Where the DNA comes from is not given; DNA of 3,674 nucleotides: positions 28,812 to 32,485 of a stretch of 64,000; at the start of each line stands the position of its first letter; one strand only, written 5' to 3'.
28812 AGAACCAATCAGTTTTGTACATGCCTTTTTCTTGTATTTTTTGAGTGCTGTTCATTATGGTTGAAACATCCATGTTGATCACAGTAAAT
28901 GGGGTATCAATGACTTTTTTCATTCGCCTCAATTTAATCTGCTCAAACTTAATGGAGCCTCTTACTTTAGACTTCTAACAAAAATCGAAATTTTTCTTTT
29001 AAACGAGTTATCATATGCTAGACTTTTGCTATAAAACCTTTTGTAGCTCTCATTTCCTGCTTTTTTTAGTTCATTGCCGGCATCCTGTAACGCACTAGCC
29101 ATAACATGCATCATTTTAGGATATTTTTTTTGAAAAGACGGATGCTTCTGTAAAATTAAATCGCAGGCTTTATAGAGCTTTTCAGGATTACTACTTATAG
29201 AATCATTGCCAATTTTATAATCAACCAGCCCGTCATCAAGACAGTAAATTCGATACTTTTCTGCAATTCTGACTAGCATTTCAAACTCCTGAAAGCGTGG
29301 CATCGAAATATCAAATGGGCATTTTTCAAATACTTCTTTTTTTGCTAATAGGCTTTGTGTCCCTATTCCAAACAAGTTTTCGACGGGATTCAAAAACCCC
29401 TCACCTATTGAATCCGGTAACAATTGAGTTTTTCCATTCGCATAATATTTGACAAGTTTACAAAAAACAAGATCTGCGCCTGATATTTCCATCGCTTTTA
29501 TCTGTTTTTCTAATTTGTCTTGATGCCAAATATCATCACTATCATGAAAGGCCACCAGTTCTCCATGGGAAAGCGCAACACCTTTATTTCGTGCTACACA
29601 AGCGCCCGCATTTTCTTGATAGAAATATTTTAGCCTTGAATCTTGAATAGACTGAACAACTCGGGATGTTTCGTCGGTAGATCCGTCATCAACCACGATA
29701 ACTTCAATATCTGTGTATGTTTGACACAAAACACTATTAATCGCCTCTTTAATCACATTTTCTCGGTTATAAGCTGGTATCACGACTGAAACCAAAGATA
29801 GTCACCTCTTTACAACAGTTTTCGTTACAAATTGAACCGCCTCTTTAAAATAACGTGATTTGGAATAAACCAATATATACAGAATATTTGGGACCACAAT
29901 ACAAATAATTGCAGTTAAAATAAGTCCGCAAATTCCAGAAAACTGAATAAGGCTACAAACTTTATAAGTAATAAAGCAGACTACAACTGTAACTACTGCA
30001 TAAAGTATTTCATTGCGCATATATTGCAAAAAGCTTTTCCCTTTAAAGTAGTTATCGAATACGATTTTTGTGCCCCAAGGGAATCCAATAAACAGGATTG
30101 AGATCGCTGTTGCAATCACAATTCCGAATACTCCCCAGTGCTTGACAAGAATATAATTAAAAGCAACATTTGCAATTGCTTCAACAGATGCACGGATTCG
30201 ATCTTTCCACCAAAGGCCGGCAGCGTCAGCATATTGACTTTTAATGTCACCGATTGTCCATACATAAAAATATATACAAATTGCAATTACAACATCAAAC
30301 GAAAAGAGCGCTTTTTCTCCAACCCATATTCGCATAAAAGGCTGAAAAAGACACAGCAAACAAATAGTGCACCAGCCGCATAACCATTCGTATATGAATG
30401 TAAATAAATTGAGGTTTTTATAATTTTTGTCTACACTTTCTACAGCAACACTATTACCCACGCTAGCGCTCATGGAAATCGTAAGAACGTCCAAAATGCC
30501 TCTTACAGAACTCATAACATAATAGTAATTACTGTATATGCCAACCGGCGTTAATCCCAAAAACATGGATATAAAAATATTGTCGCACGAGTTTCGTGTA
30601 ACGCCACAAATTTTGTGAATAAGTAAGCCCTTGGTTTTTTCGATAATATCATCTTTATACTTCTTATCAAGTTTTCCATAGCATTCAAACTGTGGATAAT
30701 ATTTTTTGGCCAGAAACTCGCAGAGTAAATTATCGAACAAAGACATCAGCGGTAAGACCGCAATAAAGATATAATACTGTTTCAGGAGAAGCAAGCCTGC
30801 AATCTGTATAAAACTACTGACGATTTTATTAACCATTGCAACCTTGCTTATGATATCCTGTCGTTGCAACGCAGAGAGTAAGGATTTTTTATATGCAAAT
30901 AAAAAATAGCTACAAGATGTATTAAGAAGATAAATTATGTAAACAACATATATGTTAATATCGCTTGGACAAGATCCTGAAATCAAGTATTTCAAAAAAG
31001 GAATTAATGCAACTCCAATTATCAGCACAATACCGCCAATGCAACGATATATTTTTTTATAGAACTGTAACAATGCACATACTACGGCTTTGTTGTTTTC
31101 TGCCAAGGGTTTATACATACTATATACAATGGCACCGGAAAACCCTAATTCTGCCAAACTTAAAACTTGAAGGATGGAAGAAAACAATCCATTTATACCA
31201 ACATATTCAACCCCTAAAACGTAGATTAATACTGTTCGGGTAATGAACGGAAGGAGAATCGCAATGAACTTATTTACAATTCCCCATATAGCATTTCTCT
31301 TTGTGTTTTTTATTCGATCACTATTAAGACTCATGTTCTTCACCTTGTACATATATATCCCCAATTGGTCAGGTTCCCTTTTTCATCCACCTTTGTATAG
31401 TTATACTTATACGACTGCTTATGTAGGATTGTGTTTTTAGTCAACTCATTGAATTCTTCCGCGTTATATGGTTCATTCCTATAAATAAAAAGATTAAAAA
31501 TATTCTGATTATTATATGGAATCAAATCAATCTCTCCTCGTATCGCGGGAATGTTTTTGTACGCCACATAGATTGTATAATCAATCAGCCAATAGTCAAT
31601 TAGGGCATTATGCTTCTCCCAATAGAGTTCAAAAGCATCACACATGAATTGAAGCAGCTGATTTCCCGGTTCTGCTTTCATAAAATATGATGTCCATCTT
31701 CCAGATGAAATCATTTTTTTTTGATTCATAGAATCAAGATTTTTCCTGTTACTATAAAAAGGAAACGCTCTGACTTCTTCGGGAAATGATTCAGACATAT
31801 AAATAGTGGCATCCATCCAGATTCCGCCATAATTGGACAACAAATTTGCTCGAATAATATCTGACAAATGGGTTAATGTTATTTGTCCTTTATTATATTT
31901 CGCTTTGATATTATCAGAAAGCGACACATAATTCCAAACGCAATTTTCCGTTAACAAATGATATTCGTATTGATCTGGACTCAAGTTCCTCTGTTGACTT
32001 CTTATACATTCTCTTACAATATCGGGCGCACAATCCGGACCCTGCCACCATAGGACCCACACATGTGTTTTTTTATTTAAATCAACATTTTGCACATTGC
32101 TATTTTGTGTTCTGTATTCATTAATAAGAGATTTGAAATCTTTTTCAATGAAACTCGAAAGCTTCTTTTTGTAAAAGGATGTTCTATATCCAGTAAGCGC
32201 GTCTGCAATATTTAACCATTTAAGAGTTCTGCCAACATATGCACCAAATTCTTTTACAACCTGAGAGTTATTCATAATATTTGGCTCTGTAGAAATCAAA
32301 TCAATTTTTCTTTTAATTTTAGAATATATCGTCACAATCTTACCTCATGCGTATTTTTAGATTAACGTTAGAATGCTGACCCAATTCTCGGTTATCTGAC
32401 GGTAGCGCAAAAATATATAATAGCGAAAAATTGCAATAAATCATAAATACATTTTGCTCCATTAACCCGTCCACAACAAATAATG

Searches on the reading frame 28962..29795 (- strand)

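Call 60: search_protein_families(library=pfam, proteins=[window:28962-29795:-], max_evalue=0.00001)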
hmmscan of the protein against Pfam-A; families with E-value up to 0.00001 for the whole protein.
window:28962-29795:- (277 aa): 3 families
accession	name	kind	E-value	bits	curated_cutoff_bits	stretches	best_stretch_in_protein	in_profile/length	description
PF00535.33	Glycos_transf_2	-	1.8e-37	129.3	23.3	1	3-130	1-131/168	Glycosyl transferase family 2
PF10111.15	Glyco_tranf_2_2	-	9.2e-20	71.7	27.3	1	3-106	1-116/276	Glycosyltransferase like family 2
PF13641.12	Glyco_tranf_2_3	-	1.4e-13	51.9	27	1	2-103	3-112/230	Glycosyltransferase like family 2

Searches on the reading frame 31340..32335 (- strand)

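Call 60: search_protein_families(library=pfam, proteins=[window:31340-32335:-], max_evalue=0.00001)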
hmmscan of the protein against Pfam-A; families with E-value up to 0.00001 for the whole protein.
window:31340-32335:- (331 aa): 1 family
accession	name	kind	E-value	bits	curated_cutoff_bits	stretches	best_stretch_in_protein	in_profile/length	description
PF05704.18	Caps_synth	-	2.1e-70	237.7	24.5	1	56-318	18-271/278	Capsular polysaccharide synthesis protein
